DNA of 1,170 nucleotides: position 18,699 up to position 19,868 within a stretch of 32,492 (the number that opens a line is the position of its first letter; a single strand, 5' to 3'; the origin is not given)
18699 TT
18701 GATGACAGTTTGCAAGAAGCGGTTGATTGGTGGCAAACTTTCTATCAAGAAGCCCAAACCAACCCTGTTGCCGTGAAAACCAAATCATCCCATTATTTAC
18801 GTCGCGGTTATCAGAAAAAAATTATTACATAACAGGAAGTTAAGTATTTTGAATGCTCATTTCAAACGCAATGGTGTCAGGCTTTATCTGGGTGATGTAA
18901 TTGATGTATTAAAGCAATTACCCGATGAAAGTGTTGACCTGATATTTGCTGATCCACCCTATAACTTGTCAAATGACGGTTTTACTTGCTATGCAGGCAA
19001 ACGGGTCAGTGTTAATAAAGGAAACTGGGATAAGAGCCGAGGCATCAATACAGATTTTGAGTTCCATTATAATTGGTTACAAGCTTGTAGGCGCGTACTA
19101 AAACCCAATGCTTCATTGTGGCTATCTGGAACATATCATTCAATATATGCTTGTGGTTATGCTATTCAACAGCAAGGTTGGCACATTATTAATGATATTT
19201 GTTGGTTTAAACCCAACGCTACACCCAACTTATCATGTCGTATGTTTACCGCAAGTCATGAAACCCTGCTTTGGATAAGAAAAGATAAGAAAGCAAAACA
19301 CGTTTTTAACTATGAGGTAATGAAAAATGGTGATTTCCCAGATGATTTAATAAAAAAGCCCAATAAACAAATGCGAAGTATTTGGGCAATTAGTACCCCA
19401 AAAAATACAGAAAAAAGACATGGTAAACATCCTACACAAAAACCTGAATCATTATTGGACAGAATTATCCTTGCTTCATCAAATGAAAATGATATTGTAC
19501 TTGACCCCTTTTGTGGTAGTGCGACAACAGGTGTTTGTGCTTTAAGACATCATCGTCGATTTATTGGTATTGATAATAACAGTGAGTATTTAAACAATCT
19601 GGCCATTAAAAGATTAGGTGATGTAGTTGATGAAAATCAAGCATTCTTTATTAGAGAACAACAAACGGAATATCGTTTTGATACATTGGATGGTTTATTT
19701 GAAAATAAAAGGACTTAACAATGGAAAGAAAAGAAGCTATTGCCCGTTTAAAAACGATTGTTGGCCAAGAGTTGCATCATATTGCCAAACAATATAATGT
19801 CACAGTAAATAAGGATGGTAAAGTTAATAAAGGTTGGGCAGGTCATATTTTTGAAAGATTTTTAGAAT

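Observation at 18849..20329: AT-rich two-gene cassette between pcnB and pepA: beta-class DPPY methyltransferase plus a single-domain MutH/Sau3AI-family endonuclease (putative GATC R-M system with a nickase-sized nuclease)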

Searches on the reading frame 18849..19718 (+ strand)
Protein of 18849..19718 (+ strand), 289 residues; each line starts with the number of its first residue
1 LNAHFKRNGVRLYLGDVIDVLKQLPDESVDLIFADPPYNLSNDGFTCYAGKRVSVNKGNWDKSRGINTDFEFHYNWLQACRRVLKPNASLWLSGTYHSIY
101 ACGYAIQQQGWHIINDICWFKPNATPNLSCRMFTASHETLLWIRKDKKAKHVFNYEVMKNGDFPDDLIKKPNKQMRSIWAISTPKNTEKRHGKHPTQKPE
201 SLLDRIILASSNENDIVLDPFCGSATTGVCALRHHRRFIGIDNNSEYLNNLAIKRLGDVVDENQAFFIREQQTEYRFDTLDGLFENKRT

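Call 3: search_protein_families(library=pfam, proteins=[window:18849-19718:+], max_evalue=0.01)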
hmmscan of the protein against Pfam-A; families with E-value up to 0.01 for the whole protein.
window:18849-19718:+ (289 aa): 5 families
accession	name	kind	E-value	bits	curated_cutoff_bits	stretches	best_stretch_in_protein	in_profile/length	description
PF01555.25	N6_N4_Mtase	-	1.4e-60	205.5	26.7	1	29-249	1-217/221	DNA methylase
PF03602.21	Cons_hypoth95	-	2.1e-05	24.7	24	0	10-41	93-126/182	Conserved hypothetical protein 95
PF02086.21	MethyltransfD12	-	9.4e-05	22.7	22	0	19-49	167-198/253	D12 class N6 adenine-specific DNA methyltransferase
PF13847.12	Methyltransf_31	-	0.0014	18.8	27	0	212-249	2-42/145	Methyltransferase domain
PF01170.24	UPF0020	-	0.0064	16.7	22.3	0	208-227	23-42/197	RMKL-like, methyltransferase domain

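Call 4: search_protein_families(library=ncbifam, proteins=[window:18849-19718:+], max_evalue=0.01)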
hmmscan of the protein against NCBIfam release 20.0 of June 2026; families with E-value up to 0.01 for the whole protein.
window:18849-19718:+ (289 aa): 8 families
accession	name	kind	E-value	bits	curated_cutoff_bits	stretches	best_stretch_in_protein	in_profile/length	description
NF050803.1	DnaMtaseCcrMCaul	equivalog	1.8e-72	244.2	830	1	12-265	6-256/350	adenine-specific DNA-methyltransferase CcrM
NF008572.0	PRK11524.1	equivalog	1.3e-40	139.4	292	1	4-261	9-261/294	adenine-specific DNA-methyltransferase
NF010253.0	PRK13699.1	subfamily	4.3e-20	72.3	244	2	185-259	137-208/226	DNA methyltransferase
TIGR01177.1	TIGR01177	hypoth_equivalog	0.0016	17.8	316.55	0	208-224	177-193/330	TIGR01177 family methyltransferase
TIGR00095.1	TIGR00095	equivalog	0.0031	17.2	117.5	0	27-42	123-138/194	16S rRNA (guanine(966)-N(2))-methyltransferase RsmD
NF045667.1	MTase_DVU1556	equivalog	0.0046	16.4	155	0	208-250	17-60/213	DVU_1556 family methyltransferase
NF040850.1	Trm14_Thcoccales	equivalog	0.0048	15.9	480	1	193-262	197-268/365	tRNA (guanine(6)-N2)-methyltransferase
NF040721.1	Trm14_Arch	equivalog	0.0049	16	280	0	206-229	184-207/370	tRNA (guanine(6)-N2)-methyltransferase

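Call 7: search_protein_families(library=padloc, proteins=[window:18849-19718:+], max_evalue=0.01)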
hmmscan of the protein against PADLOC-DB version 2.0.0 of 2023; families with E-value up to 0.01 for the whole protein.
window:18849-19718:+ (289 aa): 79 families (the best 25 are shown)
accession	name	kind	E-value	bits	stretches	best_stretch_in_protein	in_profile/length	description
PDLC03371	MTase_II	-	9.6e-98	324.8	1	4-257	5-253/260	Type II methyltransferase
PDLC03216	MTase_II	-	2.5e-78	261.6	1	11-267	13-266/364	Type II methyltransferase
PDLC03738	oMTase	-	4.5e-72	240.8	1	14-265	25-274/376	orphan methyltransferase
PDLC03302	MTase_II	-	1.3e-60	203.9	1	11-257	6-261/626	Type II methyltransferase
PDLC03299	MTase_II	-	4.7e-48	162.2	1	4-261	9-262/296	Type II methyltransferase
PDLC03387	MTase_II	-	9.3e-42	141.1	2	103-263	132-282/289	Type II methyltransferase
PDLC03320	MTase_II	-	1.7e-31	107.5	2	176-264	195-282/289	Type II methyltransferase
PDLC03353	MTase_II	-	1.1e-30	105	1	3-263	3-256/260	Type II methyltransferase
PDLC03279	MTase_II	-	6.6e-30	102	1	7-256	354-584/587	Type II methyltransferase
PDLC03300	MTase_II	-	4.3e-27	93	1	15-263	17-283/302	Type II methyltransferase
PDLC03339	MTase_II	-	1.9e-26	90.8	2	146-277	163-291/399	Type II methyltransferase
PDLC03230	MTase_II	-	2.3e-26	90.9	1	8-267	34-293/360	Type II methyltransferase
PDLC03265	MTase_II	-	2.9e-26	90.7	2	185-251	258-324/333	Type II methyltransferase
PDLC03252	MTase_II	-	6.3e-25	86.2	1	102-257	210-354/365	Type II methyltransferase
PDLC03635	MTase_III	-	5.5e-24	82.8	1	143-265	460-581/708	Type III methyltransferase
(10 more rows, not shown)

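Call 8: search_solved_structures(query=window:18849-19718:+, max_evalue=0.00001)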
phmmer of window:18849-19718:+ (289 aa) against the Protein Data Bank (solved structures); distinct sequences matched with E-value up to 0.00001: 12.
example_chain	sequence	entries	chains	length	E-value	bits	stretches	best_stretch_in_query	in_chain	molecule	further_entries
6pbd_A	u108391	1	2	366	1.2e-55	191.9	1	4-257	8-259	Modification methylase CcrMI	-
5hek_A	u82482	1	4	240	1.6e-28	102.9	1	10-257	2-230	Adenine specific DNA methyltransferase (DpnA)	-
5hfj_A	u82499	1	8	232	2.6e-28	102.2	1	10-256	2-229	Adenine specific DNA methyltransferase (DpnA)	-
1g60_A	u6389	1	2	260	2.6e-26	95.6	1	16-250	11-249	Adenine-specific Methyltransferase MboIIA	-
9c3u_A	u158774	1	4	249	9.2e-21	77.4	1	8-248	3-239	Methyltransferase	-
8urk_A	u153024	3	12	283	1.2e-20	77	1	8-248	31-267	Methyltransferase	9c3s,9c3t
1eg2_A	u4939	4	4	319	4.8e-16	61.9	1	15-243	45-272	MODIFICATION METHYLASE RSRI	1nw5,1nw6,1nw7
1nw8_A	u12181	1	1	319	5.2e-16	61.8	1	15-243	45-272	MODIFICATION METHYLASE RSRI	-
8s9m_A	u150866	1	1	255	2e-13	53.3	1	16-249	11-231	DNA cytosine-N4 methyltransferase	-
8s9n_A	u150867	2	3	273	2.2e-13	53.2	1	15-249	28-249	DNA cytosine-N4 methyltransferase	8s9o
1boo_A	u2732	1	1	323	4.3e-11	45.7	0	161-264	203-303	PROTEIN (N-4 CYTOSINE-SPECIFIC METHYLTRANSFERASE PVU II)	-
2zie_A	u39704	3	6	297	2.5e-09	39.8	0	176-248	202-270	Putative modification methylase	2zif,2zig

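Call 36: search_dna_similar(query=window:18849-19715:+, collection=plasmids, mode=protein, max_rows=30)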
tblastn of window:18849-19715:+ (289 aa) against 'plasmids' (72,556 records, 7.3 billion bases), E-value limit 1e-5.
The search stops at 5000 records and this limit was reached: more records match than are counted here, and every count below describes the 5000 best-scoring records only.
Records with a match: at least 5000; places in all: 5110; records where one place covers at least 80% of the query: 4971.
Best place of each record, by identity: <60% 5000.
By first word of the organism name: Escherichia 3331; Salmonella 724; Klebsiella 341; Shigella 196; Citrobacter 53; Enterobacter 39; Serratia 36; Xanthomonas 30; Raoultella 20; Arsenophonus 20; and 80 more.
By predicted mobility (MOB-suite, as given by PLSDB): conjugative 4091; mobilizable 487; non-mobilizable 422.
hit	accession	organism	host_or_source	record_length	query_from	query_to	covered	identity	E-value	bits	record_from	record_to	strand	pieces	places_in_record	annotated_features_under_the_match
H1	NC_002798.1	Lactococcus lactis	-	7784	4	256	88%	50.4%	1e-75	257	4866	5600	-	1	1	site-specific DNA-methyltransferase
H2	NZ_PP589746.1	Lactococcus sp.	Bacterial culture,Dairy environment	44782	4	256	88%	50.4%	2e-75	257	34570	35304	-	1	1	site-specific DNA-methyltransferase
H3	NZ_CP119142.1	Neisseria gonorrhoeae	Homo sapiens,whole organism,synovial ...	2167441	20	256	82%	53.2%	3e-74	253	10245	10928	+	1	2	none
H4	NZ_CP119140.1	Neisseria gonorrhoeae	Homo sapiens,whole organism,blood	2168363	20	256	82%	53.2%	3e-74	253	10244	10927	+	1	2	none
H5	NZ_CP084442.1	Staphylococcus lugdunensis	Homo sapiens,pure culture,abdominal ...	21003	3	256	88%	49.4%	2e-73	251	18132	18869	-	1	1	site-specific DNA-methyltransferase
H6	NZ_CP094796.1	Staphylococcus aureus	Camel,Skin swab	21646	3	256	88%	49.0%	1e-72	249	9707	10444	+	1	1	site-specific DNA-methyltransferase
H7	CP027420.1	Staphylococcus cohnii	Homo sapiens,peripheral blood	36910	3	256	88%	49.0%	1e-72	249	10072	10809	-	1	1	site-specific DNA-methyltransferase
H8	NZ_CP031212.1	Levilactobacillus brevis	-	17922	12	262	87%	47.4%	1e-63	223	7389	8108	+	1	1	site-specific DNA-methyltransferase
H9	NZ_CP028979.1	Lactiplantibacillus plantarum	liquid feed,pig feed from feed plant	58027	12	262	87%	47.4%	2e-63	223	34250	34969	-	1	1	site-specific DNA-methyltransferase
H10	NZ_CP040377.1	Lactiplantibacillus plantarum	cell culture,Angelica gigas Nakai root ...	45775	12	262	87%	47.0%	4e-63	221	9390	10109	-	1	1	site-specific DNA-methyltransferase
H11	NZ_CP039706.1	Clostridium butyricum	Homo sapiens,isolation from The first ...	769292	16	272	89%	44.0%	1e-59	212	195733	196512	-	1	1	site-specific DNA-methyltransferase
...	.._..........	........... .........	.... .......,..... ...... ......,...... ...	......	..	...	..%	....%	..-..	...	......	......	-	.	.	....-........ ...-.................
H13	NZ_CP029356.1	Azospirillum thermophilum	cell culture,hot spring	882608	11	254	84%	44.8%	1e-57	206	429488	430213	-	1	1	site-specific DNA-methyltransferase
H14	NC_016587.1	Azospirillum lipoferum 4B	-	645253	11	268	89%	42.0%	1e-54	197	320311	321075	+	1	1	DNA methyltransferase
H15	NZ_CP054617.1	Azospirillum oryzae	cell culture,soil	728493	11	268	89%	42.0%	1e-54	197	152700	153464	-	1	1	site-specific DNA-methyltransferase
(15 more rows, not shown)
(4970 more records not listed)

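Call 38: get_annotated_region(hit=H1, flank=4000)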
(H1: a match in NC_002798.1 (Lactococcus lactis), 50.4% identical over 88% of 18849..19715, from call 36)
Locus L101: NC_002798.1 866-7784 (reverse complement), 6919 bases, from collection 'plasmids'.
description: Lactococcus lactis plasmid pSRQ700, complete sequence
organism: Lactococcus lactis (NCBI taxid 1358)
taxonomy: Bacteria; Bacillota; Bacilli; Lactobacillales; Streptococcaceae; Lactococcus; Lactococcus lactis
host: -; source: -; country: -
typing (MOB-suite, as given by PLSDB): non-mobilizable; replicon Inc11
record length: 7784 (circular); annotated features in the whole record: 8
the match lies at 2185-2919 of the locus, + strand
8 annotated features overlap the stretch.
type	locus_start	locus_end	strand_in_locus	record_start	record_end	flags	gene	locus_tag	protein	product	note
CDS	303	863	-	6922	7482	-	-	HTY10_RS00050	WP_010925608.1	recombinase family protein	GO:0006310 - DNA recombination [Evidence IEA]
CDS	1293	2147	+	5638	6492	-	-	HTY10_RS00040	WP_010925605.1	DNA adenine methylase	-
CDS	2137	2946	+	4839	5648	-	-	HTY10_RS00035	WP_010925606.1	site-specific DNA-methyltransferase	-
CDS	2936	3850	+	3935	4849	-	-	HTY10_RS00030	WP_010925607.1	type II restriction endonuclease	-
CDS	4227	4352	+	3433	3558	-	-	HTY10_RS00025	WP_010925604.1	recombinase family protein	GO:0006310 - DNA recombination [Evidence IEA]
CDS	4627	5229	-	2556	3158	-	-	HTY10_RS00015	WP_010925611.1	replication protein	-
CDS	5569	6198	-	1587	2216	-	-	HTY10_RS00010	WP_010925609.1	DUF536 domain-containing protein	-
CDS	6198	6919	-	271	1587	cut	-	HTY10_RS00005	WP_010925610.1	RepB family plasmid replication initiator protein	GO:0006270 - DNA replication initiation [Evidence IEA]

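Call 39: get_annotated_region(hit=H5, flank=3000)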
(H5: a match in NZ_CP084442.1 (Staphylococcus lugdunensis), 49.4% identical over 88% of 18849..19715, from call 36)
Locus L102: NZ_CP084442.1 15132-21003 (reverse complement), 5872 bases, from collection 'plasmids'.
description: Staphylococcus lugdunensis strain RMLUG4 plasmid pRMLUG4_2, complete sequence
organism: Staphylococcus lugdunensis (NCBI taxid 28035)
taxonomy: Bacteria; Bacillota; Bacilli; Bacillales; Staphylococcaceae; Staphylococcus; Staphylococcus lugdunensis
host: -; source: Homo sapiens,pure culture,abdominal drainage; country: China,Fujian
typing (MOB-suite, as given by PLSDB): non-mobilizable; replicon rep_cluster_910
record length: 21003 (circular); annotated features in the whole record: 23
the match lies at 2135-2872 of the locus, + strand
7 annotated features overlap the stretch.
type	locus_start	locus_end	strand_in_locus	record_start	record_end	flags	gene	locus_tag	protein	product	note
CDS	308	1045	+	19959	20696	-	-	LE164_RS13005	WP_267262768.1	DUF536 domain-containing protein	-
CDS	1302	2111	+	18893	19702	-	-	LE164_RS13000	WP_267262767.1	Dam family site-specific DNA-(adenine-N6)-methyltransferase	GO:0006306 - DNA methylation [Evidence IEA]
CDS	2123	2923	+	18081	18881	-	-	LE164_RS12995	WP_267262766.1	site-specific DNA-methyltransferase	GO:0009307 - DNA restriction-modification system [Evidence IEA]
CDS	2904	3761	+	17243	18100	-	-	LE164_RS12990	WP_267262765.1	type II restriction endonuclease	-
CDS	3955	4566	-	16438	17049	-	-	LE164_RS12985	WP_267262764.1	recombinase family protein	GO:0006310 - DNA recombination [Evidence IEA]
CDS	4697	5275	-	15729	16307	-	-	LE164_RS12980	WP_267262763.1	recombinase family protein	GO:0006310 - DNA recombination [Evidence IEA]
predicted_resistance_gene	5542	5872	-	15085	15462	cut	blaI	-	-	penicillinase repressor BlaI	predicted by amrfinderplus; class BETA-LACTAM; identity 99.21%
